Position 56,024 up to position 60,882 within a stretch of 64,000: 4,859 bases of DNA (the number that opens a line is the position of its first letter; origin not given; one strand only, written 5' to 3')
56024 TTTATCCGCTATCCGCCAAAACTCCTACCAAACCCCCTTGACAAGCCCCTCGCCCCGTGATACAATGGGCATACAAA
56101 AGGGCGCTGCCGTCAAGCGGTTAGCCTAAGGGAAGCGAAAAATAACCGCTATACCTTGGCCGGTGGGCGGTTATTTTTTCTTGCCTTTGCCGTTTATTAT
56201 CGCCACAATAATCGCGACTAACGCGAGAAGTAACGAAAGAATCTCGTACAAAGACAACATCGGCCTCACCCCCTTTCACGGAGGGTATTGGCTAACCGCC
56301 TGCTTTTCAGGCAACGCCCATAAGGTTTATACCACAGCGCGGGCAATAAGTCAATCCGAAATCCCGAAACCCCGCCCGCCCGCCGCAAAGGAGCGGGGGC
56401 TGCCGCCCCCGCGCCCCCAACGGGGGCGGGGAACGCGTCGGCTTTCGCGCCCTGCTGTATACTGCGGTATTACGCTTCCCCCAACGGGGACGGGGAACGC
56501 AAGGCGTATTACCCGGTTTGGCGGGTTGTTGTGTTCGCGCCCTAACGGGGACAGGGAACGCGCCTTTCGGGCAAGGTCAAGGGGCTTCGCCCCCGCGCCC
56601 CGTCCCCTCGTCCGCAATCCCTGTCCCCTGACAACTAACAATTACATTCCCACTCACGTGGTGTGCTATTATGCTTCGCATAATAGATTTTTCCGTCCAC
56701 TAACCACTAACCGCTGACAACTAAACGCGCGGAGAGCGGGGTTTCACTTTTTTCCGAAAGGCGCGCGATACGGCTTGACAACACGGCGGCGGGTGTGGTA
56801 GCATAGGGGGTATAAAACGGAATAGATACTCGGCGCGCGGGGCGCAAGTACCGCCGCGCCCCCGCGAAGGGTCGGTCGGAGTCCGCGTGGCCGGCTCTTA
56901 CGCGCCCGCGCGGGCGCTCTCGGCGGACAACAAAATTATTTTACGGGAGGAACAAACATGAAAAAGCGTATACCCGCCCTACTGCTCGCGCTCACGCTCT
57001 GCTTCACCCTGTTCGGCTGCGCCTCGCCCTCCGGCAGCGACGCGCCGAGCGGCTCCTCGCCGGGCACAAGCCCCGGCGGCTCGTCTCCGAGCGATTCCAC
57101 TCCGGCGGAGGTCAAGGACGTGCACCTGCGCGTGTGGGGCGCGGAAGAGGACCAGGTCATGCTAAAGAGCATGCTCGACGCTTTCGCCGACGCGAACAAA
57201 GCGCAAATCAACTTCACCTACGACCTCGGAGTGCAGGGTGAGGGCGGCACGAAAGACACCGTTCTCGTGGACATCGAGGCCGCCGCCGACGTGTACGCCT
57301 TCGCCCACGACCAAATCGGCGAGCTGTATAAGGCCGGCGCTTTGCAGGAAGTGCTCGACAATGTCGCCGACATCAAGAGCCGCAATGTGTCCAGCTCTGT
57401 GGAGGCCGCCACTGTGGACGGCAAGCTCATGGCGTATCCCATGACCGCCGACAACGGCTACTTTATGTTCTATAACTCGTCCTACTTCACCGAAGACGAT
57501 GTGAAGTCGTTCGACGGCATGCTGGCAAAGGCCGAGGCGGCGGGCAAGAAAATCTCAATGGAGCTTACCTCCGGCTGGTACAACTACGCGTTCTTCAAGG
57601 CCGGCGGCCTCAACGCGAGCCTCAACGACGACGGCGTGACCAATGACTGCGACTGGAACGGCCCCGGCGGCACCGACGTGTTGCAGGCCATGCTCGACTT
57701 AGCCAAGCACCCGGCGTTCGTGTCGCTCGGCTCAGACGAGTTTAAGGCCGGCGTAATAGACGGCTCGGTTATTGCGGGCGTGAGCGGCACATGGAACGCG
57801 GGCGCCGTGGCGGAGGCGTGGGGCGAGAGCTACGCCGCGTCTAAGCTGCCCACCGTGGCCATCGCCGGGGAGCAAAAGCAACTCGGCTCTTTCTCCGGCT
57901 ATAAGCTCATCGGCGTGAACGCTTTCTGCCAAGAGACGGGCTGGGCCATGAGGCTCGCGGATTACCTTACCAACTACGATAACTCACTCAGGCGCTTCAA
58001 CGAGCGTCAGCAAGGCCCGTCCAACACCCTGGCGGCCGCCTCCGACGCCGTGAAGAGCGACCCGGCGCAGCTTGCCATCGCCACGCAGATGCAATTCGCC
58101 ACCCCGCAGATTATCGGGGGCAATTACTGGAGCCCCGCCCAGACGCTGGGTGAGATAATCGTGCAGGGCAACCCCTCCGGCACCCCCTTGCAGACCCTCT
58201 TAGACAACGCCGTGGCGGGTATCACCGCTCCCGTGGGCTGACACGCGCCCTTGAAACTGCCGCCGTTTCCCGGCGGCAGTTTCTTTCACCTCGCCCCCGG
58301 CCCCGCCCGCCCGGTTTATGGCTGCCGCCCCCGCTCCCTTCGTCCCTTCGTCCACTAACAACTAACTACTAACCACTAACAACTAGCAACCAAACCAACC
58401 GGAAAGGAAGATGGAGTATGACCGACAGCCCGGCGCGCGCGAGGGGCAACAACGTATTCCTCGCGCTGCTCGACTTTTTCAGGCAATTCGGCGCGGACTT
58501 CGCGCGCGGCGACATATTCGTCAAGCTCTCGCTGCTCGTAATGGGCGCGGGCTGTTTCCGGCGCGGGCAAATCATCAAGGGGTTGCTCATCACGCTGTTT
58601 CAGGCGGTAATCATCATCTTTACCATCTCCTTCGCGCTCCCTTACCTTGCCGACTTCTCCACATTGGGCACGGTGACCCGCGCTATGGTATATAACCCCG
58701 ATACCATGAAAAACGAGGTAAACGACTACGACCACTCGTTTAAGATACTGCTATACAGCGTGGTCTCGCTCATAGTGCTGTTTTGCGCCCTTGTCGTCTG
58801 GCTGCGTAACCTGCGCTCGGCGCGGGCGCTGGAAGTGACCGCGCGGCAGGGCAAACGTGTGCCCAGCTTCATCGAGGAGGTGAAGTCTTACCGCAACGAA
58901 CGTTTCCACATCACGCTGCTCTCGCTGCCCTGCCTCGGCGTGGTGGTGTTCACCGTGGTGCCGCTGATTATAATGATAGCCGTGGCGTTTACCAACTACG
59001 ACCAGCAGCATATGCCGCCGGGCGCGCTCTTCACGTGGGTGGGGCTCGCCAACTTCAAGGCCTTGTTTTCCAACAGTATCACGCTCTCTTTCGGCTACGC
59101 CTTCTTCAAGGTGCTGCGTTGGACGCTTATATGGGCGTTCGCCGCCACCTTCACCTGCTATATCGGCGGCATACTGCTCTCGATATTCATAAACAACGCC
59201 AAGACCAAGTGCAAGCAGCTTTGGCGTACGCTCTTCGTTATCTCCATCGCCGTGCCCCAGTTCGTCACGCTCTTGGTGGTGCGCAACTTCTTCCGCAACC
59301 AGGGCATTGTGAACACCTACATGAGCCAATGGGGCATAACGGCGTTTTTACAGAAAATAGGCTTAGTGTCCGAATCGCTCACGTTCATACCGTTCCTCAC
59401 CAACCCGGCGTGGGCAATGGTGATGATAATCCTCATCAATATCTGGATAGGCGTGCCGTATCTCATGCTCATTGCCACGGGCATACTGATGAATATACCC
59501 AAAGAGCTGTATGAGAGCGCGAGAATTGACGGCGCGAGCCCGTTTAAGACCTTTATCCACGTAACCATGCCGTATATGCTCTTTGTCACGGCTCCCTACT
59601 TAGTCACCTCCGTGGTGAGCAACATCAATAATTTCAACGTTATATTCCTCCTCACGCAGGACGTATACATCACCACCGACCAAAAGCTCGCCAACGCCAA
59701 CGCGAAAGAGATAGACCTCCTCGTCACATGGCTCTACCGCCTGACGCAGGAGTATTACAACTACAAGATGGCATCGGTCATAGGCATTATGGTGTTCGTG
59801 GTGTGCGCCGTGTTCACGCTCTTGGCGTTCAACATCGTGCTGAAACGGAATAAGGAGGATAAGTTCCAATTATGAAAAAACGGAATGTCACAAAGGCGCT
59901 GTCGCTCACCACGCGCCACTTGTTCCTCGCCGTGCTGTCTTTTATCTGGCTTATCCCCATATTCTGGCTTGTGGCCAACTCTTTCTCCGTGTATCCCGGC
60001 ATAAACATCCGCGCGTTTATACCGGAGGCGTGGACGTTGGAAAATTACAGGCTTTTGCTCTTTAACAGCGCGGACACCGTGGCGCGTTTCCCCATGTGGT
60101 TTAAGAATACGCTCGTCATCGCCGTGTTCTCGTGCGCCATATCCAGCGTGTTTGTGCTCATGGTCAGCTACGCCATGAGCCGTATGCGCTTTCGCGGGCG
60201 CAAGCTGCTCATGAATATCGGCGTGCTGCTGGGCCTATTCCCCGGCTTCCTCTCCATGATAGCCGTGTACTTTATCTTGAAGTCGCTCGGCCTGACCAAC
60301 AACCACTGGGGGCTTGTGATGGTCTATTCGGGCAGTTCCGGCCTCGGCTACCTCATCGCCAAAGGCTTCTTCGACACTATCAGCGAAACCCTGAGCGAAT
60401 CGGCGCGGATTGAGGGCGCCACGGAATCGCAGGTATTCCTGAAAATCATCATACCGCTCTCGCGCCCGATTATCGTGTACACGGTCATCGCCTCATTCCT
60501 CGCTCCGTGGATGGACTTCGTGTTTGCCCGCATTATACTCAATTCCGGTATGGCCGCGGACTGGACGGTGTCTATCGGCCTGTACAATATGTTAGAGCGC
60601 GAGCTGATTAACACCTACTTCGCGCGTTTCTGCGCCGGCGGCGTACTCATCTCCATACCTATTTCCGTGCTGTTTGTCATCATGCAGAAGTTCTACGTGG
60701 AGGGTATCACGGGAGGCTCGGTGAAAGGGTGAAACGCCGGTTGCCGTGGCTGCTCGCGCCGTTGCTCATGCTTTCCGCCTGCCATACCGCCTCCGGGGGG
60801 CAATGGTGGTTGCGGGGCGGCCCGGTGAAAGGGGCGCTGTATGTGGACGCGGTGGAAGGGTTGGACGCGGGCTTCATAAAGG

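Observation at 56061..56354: Unannotated convergent small-peptide / small-RNA pair with the layout of a type I toxin-antitoxin module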

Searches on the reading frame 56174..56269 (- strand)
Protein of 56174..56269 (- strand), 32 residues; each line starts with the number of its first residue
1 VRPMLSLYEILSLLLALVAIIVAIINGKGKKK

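Call 6: search_protein_families(library=pfam, proteins=[window:56174-56260:-, window:56174-56269:-], max_evalue=10)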
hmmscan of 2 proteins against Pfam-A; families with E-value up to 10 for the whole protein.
seq(29 aa): 1 family
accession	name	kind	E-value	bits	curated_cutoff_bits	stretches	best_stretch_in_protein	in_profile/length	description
PF16935.10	Hol_Tox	-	0.027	14.8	23.3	1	9-29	15-34/34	Putative Holin-like Toxin (Hol-Tox)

seq(32 aa): 1 family
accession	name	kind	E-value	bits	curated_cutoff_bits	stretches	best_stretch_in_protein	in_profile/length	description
PF16935.10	Hol_Tox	-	0.041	14.2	23.3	1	12-32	15-34/34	Putative Holin-like Toxin (Hol-Tox)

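Call 13: find_encoding_contigs(protein=window:56174-56269:-, flank=4000, max_places=10)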
Protein seq(32 aa) (32 aa): no gene with exactly this product is on record in the collection.

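Call 14: search_dna_similar(query=window:56174-56260:-, collection=plasmids, mode=protein, max_evalue=10, max_rows=30)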
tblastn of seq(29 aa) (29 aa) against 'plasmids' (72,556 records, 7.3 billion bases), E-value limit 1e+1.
No match.

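Call 15: search_dna_similar(query=window:56174-56260:-, collection=phages, mode=protein, max_evalue=10, max_rows=30)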
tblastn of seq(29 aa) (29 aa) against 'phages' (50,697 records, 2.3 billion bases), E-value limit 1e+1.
No match.

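Call 19: search_protein_families(library=ncbifam, proteins=[window:56174-56260:-], max_evalue=10)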
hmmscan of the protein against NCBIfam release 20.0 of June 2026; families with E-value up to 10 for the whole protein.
seq(29 aa): 2 families
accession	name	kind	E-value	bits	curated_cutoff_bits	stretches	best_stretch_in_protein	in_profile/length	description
NF045529.2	Heimdall-CTERM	domain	0.09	13.2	24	1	6-25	6-23/26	Heimdall-CTERM domain-containing surface protein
NF041738.1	GG_III-CTERM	domain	0.21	11.5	22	1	11-29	9-27/28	GGIII-like transmembrane region-containing protein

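Call 20: search_protein_families(library=phrogs, proteins=[window:56174-56260:-], max_evalue=10)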
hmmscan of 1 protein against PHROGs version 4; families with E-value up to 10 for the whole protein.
seq(29 aa): 3 families
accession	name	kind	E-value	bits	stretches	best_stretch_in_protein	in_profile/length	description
phrog_29893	-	unknown function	0.15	13.1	1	5-27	2-24/58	-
phrog_9071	-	unknown function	0.27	12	1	7-22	30-45/46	-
phrog_35588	-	unknown function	0.33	11.8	1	9-23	12-26/61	-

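Call 42: search_protein_representatives(protein=window:56174-56269:-)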
Query: 32 residues. Proteins with E-value up to 0.001 (for the whole library): 0; up to 1e-10: 0; up to 1e-30: 0. The best 0 are listed.

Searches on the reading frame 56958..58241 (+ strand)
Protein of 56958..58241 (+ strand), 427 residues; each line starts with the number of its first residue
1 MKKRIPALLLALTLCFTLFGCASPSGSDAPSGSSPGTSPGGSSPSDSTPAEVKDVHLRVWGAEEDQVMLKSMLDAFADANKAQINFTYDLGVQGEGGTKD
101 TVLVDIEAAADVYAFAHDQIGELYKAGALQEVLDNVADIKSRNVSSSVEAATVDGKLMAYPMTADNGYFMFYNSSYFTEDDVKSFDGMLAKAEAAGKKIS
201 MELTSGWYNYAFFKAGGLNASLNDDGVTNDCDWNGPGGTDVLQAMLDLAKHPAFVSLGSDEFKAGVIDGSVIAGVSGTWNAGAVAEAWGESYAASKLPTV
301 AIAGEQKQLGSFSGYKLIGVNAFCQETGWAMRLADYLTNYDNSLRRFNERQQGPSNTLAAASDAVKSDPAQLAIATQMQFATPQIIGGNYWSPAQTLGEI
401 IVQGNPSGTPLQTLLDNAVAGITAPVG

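Call 12: find_encoding_contigs(protein=window:56958-58241:+, flank=4000, max_places=10)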
Protein window:56958-58241:+ (427 aa): 1 contig read that carries it; 1 place shown.
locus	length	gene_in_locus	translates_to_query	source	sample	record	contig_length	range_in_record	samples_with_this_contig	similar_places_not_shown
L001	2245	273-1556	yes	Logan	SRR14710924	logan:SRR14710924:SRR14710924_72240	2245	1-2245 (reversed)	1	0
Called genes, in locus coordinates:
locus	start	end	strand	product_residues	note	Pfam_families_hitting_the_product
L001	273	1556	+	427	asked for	PF01547:SBP_bac_1 (weak), PF13416:SBP_bac_8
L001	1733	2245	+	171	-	?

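Call 22: find_related_loci(query=window:56958-58241:+, collection=metagenome_contigs, flank=4000)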
Query window:56958-58241:+ (427 aa) in metagenome_contigs; peptide patterns used: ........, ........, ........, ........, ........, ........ (x = any residue, [..] = any of these).
600 stretches matched a pattern (row limit reached: there are more); 549 encode a relative of the query (tblastn E <= 1e-3); the best 80 are kept; 80 distinct loci.
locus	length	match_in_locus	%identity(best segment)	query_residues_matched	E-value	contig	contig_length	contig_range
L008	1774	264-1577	59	1-426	0e+0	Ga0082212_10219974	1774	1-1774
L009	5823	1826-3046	63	21-427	3e-169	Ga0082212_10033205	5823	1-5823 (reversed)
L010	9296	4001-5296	59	1-426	4e-159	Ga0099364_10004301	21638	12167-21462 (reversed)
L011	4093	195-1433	58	3-426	2e-160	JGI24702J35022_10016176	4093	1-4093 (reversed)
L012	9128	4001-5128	65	51-426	2e-155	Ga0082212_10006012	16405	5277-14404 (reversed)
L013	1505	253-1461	54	1-424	9e-162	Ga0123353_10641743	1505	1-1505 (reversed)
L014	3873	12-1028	66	89-427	1e-152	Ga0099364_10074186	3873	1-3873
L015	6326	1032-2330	57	1-425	2e-148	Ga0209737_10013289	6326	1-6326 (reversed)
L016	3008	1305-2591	53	1-424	2e-151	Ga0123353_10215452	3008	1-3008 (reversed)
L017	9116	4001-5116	60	54-423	7e-144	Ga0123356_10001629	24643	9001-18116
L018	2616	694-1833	57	44-423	1e-151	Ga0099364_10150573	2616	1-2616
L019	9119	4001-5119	58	52-424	2e-142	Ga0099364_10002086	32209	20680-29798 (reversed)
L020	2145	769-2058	54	1-424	2e-151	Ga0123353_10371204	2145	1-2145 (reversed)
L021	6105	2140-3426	55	1-424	1e-141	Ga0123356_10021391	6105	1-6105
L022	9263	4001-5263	53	1-422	8e-138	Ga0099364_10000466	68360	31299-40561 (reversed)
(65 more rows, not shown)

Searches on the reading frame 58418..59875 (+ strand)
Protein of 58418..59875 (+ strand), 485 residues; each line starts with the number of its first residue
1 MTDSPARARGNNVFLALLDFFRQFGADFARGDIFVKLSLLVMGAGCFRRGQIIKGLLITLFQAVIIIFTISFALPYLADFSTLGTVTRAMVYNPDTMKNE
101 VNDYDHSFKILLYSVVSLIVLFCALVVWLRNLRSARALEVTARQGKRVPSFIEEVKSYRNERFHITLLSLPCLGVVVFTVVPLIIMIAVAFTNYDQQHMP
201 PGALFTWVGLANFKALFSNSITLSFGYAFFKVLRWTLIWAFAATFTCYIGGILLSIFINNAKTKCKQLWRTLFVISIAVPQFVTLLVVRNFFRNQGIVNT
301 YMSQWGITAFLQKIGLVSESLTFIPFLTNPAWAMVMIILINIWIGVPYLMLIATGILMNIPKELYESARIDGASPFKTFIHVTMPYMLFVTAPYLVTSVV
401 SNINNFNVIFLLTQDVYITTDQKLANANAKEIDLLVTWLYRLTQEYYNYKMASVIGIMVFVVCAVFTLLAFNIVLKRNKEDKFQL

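Call 31: search_protein_families(library=pfam, proteins=[window:58418-59875:+], max_evalue=0.00001)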
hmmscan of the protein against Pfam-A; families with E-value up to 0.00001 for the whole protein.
window:58418-59875:+ (485 aa): 1 family
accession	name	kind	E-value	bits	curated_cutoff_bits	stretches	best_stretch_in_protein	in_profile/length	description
PF00528.27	BPD_transp_1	-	2.4e-16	60.5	26.4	1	251-471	1-176/184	Binding-protein-dependent transport system inner membrane component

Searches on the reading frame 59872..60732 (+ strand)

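Call 31: search_protein_families(library=pfam, proteins=[window:59872-60732:+], max_evalue=0.00001)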
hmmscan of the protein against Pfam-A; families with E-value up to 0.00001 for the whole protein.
window:59872-60732:+ (286 aa): 1 family
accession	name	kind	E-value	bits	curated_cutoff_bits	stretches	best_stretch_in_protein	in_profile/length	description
PF00528.27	BPD_transp_1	-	4e-13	49.9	26.4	1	101-275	7-178/184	Binding-protein-dependent transport system inner membrane component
